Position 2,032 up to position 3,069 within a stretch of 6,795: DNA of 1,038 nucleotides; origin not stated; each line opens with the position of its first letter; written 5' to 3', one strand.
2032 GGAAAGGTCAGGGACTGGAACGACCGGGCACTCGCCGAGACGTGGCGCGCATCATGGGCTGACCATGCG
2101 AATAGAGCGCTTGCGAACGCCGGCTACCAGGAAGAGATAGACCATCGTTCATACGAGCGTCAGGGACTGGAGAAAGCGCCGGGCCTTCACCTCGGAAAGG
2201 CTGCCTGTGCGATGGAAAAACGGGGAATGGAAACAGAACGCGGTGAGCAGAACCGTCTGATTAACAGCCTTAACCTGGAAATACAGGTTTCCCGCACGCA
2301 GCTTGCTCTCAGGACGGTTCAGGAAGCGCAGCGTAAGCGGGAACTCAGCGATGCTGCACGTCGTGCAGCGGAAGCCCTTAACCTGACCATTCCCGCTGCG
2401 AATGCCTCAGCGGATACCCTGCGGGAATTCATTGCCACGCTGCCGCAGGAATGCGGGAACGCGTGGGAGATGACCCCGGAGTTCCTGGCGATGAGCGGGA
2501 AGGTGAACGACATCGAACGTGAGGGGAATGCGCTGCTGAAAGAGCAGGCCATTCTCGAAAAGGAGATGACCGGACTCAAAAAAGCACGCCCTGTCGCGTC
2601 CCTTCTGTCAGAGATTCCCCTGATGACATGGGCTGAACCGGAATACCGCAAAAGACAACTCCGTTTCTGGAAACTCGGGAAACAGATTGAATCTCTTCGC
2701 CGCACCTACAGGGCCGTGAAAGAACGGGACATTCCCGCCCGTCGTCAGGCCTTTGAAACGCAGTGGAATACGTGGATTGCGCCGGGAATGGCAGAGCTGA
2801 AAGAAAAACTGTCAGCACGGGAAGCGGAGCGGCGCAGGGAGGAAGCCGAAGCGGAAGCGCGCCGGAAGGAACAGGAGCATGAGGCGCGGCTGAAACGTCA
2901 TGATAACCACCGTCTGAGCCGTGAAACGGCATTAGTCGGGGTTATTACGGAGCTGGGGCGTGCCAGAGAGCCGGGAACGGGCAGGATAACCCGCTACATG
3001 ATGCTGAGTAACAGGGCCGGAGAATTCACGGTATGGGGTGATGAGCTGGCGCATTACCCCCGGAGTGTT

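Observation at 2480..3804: MobA carries a ~440-residue C-terminal extension of unknown function, including a highly charged Glu/Arg/Ala-rich helix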

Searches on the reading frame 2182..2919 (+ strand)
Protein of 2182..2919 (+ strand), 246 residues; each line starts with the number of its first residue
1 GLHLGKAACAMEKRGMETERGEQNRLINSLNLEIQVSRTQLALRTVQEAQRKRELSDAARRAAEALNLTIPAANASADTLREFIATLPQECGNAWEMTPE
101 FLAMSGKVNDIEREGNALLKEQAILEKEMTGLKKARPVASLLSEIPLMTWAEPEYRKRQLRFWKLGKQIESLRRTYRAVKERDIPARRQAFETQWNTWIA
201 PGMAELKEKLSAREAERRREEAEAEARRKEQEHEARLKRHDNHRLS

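Call 9: search_protein_families(proteins=[window:2224-2898:+], library=ncbifam, max_evalue=1)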
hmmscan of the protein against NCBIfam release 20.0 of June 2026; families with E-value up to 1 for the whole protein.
window:2224-2898:+ (225 aa): 0 families

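Call 10: search_protein_families(proteins=[window:2224-2898:+], library=phrogs, max_evalue=1)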
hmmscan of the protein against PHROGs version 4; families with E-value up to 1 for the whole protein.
window:2224-2898:+ (225 aa): 2 families
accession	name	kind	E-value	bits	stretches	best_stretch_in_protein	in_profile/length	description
phrog_22233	-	unknown function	0.18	13.1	1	3-42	28-67/70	-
phrog_901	-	unknown function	0.24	12.8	1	34-75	50-91/119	-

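Call 47: find_homologous_proteins(query=window:2182-2919:+, max_evalue=0.001)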
Query window:2182-2919:+ (246 aa): 10 proteins with E <= 0.001 among 2760 candidates.
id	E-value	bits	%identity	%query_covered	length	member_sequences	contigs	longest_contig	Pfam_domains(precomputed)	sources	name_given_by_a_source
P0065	5.5e-85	303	100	60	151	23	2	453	-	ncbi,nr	ncbi:conjugal transfer protein, partial [Escherichia coli]|nr:conjugal transfer protein [Escherichia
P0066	1.1e-78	282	89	61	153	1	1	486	-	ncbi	ncbi:TPA: conjugal transfer protein, partial [Escherichia coli]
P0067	8.8e-74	266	100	54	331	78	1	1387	PF03389.22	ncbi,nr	ncbi:MobA/MobL family protein, partial [Escherichia coli]|nr:MobA/MobL family protein [Escherichia c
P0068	1.0e-73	266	90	58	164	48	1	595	-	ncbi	ncbi:conjugal transfer protein, partial [Escherichia coli]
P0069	5.5e-64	234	89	47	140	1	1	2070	-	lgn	-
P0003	4.4e-55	205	92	45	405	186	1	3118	-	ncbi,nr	ncbi:TPA: conjugal transfer protein, partial [Escherichia coli]|nr:conjugal transfer protein [Escher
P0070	6.2e-32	129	88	33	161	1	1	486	PF03389.22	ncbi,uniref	ncbi:MobA/MobL family protein, partial [Escherichia coli]|uniref:MobA/MobL family protein n=1 Tax=Es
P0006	6.4e-32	129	70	40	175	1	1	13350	-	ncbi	-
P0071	3.8e-10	58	91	14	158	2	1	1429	-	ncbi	ncbi:hypothetical protein AB4P42_28420 [Escherichia coli]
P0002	3.3e-8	52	93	17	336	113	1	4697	-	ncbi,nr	ncbi:conjugal transfer protein, partial [Salmonella enterica]|nr:conjugal transfer protein [Salmonel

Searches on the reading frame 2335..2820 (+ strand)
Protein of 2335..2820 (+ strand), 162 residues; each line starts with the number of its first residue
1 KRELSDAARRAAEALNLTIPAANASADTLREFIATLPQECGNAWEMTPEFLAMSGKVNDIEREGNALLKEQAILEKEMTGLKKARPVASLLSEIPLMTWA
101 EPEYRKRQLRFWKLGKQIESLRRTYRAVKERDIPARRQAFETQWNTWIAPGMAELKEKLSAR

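Call 48: search_dna_similar(query=window:2335-2820:+, collection=plasmids, mode=protein, rows=spread, max_rows=30, max_evalue=0.01)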
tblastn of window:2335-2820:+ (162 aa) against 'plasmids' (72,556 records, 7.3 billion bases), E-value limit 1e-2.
Records with a match: 534; places in all: 578; records where one place covers at least 80% of the query: 499.
Best place of each record, by identity: >=99% 56; 95-99% 10; 90-95% 41; 80-90% 1; <60% 426.
By first word of the organism name: Escherichia 452; Salmonella 48; Shigella 21; Klebsiella 10; uncultured 2; Aeromonas 1.
By predicted mobility (MOB-suite, as given by PLSDB): mobilizable 532; non-mobilizable 2.
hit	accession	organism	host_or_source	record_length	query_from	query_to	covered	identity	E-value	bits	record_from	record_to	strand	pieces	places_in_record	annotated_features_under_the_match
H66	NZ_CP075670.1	Escherichia coli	Homo sapiens,stool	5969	1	162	100%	100.0%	2e-102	328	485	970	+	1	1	none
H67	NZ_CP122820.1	Escherichia coli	Sus scrofa,feces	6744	1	162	100%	100.0%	4e-102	327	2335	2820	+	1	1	mobQ: MobQ family relaxase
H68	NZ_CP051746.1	Escherichia coli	Homo sapiens,whole organism,rectal swab ...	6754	1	162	100%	100.0%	5e-102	327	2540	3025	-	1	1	mobQ: MobQ family relaxase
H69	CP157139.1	Escherichia coli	culture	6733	1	162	100%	99.4%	3e-101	325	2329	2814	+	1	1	none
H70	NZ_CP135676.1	Escherichia coli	-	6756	1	160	99%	91.9%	1e-93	303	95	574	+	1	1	none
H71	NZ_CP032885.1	Escherichia coli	Homo sapiens,Culture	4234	1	160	99%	91.3%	3e-93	301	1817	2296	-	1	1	mobQ: MobQ family relaxase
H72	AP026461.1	Escherichia coli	whole organism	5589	4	162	98%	40.9%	4e-30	121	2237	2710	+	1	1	hypothetical protein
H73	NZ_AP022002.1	Escherichia coli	-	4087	4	162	98%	40.3%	7e-29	117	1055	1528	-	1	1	mobQ: MobQ family relaxase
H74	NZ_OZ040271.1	Escherichia coli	-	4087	4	162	98%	40.3%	7e-29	117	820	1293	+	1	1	mobQ: MobQ family relaxase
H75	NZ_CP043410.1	Escherichia coli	surface water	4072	4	162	98%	40.3%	8e-29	117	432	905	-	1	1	none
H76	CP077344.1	Escherichia coli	-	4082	4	162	98%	40.3%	8e-29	117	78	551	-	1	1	none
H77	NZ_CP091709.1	Escherichia coli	river water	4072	4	162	98%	40.3%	8e-29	117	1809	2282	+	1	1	mobQ: MobQ family relaxase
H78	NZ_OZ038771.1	Escherichia coli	-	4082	4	162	98%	40.3%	8e-29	117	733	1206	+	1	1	mobQ: MobQ family relaxase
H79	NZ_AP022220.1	Escherichia coli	-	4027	4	162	98%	40.3%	9e-29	117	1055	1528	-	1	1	mobQ: MobQ family relaxase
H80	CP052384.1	Klebsiella pneumoniae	Homo sapiens,blood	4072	4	162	98%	40.3%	9e-29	117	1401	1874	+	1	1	MobA/MobL family protein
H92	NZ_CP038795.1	Escherichia coli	bovine,Pure culture,Rectal swab from ...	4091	3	162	99%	37.5%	3e-26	110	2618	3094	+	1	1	mobQ: MobQ family relaxase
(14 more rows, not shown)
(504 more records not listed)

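Call 72: get_annotated_region(hit=H92, flank=2500)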
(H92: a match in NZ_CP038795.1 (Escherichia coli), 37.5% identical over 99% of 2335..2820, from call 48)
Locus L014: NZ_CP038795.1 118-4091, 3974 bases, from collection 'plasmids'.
description: Escherichia coli strain PF9285 plasmid pDW54_4, complete sequence
organism: Escherichia coli (NCBI taxid 562)
taxonomy: Bacteria; Pseudomonadota; Gammaproteobacteria; Enterobacterales; Enterobacteriaceae; Escherichia; Escherichia coli
host: -; source: bovine,Pure culture,Rectal swab from healthy swiss fattening veal calves; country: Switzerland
typing (MOB-suite, as given by PLSDB): mobilizable; replicon rep_cluster_1778; relaxase MOBQ
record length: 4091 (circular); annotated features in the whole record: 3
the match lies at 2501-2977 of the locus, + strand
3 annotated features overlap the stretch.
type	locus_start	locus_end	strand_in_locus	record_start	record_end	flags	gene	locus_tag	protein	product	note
CDS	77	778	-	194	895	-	-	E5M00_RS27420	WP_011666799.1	replication initiation protein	GO:0006270 - DNA replication initiation [Evidence IEA]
CDS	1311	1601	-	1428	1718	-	-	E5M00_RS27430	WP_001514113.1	hypothetical protein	-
CDS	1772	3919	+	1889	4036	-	mobQ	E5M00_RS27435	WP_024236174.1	MobQ family relaxase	-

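Call 73: get_annotated_region(hit=H72, flank=2500)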
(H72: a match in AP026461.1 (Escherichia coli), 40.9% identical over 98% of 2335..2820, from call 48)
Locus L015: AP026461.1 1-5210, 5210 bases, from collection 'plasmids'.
description: Escherichia coli TUM1886 plasmid pMTY1886_NA6 DNA, complete sequence
organism: Escherichia coli (NCBI taxid 562)
taxonomy: Bacteria; Pseudomonadota; Gammaproteobacteria; Enterobacterales; Enterobacteriaceae; Escherichia; Escherichia coli
host: -; source: whole organism; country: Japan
typing (MOB-suite, as given by PLSDB): mobilizable; replicon rep_cluster_1778; relaxase MOBQ
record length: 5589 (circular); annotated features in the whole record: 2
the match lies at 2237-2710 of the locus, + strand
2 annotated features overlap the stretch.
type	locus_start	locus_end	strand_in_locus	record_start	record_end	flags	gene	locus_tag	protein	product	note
CDS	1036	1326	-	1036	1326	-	-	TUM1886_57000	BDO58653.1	hypothetical protein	-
CDS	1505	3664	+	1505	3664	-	-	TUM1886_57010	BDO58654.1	hypothetical protein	-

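Call 74: get_annotated_region(hit=H71, flank=2500)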
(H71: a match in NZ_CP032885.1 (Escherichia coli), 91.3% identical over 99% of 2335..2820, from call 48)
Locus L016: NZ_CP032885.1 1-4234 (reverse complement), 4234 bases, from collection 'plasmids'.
description: Escherichia coli strain SCEC020022 plasmid p6_020022, complete sequence
organism: Escherichia coli (NCBI taxid 562)
taxonomy: Bacteria; Pseudomonadota; Gammaproteobacteria; Enterobacterales; Enterobacteriaceae; Escherichia; Escherichia coli
host: -; source: Homo sapiens,Culture; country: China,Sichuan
typing (MOB-suite, as given by PLSDB): mobilizable; replicon Col156,rep_cluster_2361; relaxase MOBQ
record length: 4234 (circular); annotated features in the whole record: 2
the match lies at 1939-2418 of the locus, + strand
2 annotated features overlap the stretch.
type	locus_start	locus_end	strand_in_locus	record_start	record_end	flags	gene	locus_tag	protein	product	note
CDS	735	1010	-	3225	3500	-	-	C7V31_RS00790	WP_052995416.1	hypothetical protein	-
CDS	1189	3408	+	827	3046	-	mobQ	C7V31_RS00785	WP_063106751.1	MobQ family relaxase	-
